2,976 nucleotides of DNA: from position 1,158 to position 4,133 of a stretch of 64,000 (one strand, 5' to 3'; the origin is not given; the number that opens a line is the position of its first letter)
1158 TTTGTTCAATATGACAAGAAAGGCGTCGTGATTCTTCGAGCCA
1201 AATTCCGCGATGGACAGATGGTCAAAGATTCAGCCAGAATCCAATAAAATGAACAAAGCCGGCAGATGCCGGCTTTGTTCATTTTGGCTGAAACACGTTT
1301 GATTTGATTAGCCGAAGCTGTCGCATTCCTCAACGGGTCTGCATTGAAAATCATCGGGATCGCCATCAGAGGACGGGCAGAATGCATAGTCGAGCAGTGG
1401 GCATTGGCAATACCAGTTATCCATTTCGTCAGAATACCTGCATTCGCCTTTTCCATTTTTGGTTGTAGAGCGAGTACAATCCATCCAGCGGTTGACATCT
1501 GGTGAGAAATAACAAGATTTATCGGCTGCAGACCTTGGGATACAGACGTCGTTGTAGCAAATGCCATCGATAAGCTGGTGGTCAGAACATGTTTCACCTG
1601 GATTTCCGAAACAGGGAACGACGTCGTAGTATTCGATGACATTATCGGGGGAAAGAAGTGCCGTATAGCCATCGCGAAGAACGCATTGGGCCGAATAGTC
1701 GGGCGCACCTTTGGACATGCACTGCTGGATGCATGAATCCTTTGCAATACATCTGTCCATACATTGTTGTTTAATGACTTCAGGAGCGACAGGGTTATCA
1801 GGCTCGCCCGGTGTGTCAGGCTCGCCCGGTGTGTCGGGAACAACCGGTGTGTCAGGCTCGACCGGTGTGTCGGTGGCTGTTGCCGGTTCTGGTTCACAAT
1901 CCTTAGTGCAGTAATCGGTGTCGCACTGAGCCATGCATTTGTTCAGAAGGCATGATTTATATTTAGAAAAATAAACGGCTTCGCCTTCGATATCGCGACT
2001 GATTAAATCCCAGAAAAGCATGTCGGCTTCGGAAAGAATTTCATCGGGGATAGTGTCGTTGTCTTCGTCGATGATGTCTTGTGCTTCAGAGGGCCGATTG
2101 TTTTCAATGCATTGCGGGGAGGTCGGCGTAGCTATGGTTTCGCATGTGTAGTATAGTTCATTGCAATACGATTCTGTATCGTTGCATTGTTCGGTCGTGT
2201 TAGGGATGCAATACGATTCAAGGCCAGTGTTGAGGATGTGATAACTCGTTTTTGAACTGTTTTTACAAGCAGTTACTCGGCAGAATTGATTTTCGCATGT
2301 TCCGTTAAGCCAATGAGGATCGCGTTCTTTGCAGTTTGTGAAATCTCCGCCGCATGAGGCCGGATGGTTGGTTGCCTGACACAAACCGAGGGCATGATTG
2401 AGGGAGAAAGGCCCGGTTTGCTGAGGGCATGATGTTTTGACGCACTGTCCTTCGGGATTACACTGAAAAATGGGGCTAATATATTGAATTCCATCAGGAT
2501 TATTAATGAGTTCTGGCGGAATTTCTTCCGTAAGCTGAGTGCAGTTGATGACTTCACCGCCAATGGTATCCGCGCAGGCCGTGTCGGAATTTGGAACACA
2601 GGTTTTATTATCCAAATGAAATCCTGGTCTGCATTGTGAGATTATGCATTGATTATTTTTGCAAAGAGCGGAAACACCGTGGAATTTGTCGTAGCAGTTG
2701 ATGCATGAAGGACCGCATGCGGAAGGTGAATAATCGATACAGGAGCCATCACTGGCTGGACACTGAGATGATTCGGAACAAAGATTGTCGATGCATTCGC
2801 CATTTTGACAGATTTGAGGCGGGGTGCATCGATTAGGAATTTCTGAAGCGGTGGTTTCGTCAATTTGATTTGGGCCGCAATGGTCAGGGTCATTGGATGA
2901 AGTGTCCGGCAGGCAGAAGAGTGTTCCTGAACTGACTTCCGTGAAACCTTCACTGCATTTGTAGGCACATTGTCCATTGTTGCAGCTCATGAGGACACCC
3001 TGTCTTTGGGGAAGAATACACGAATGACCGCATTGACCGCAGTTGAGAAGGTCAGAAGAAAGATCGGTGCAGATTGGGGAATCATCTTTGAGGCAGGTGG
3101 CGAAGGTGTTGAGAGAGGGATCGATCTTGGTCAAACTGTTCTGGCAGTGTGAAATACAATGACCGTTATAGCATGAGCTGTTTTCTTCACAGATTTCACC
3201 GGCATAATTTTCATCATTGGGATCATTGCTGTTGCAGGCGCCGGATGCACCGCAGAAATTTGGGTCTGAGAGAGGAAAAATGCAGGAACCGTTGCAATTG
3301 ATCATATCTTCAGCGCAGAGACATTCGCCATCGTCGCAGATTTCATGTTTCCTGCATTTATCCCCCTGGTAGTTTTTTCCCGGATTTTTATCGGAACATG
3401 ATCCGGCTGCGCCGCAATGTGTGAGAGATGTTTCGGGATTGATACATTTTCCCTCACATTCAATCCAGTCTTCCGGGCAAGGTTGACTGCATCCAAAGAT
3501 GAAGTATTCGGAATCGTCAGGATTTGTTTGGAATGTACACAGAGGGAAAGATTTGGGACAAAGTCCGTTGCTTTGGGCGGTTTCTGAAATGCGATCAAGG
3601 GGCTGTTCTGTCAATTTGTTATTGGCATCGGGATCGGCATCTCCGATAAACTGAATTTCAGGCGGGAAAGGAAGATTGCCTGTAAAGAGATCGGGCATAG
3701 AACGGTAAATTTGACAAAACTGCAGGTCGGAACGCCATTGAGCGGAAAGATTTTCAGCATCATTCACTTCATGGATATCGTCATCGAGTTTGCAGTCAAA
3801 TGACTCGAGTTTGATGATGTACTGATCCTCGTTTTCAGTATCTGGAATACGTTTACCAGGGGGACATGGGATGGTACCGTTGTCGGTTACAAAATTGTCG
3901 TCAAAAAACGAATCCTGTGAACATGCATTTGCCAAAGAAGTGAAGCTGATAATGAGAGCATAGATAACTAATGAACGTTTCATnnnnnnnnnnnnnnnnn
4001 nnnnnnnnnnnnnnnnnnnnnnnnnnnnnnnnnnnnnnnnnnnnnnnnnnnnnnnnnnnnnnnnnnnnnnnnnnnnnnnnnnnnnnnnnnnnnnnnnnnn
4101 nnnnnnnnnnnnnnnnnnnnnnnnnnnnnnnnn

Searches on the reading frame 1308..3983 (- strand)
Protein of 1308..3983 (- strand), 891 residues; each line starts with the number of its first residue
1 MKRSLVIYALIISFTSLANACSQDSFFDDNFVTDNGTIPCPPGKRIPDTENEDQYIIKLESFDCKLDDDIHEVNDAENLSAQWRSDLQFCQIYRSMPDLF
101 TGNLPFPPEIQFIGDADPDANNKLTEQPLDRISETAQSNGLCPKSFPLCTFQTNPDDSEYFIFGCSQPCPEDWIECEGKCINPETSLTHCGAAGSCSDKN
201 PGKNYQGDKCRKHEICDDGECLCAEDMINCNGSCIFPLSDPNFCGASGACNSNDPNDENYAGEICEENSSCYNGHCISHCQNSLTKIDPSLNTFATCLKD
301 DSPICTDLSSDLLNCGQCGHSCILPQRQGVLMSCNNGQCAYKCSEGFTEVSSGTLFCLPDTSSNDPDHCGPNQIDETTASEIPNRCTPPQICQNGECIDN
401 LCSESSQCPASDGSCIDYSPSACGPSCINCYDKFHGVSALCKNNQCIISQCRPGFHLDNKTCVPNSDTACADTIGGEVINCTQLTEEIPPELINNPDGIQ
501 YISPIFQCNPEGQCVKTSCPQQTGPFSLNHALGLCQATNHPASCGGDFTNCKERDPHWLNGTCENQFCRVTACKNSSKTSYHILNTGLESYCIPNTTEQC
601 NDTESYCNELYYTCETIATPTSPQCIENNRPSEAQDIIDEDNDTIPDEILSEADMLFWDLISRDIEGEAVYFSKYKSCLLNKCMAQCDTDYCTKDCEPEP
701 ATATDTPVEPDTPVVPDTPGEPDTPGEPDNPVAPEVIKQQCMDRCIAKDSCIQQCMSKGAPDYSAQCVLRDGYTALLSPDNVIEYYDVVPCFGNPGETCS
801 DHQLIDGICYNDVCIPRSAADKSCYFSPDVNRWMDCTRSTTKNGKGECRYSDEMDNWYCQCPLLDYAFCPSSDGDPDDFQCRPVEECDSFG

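Call 15: search_protein_families(library=pfam, proteins=[window:1308-3983:-], max_evalue=0.01)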
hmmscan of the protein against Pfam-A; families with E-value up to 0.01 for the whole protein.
window:1308-3983:- (891 aa): 0 families

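Call 47: find_homologous_proteins(query=window:1308-3983:-, max_evalue=0.00001)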
Query window:1308-3983:- (891 aa): 5 proteins with E <= 0.00001 among 3491 candidates.
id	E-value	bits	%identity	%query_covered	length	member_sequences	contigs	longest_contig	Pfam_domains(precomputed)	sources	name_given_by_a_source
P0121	5.6e-34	136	30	23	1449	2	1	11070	PF21671.3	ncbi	-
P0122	1.0e-24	105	27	46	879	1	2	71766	-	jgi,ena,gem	-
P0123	2.1e-17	81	31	27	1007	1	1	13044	PF04885.20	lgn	-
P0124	4.7e-12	63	28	26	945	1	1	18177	PF04885.20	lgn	-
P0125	4.0e-11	60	25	52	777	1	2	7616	-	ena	-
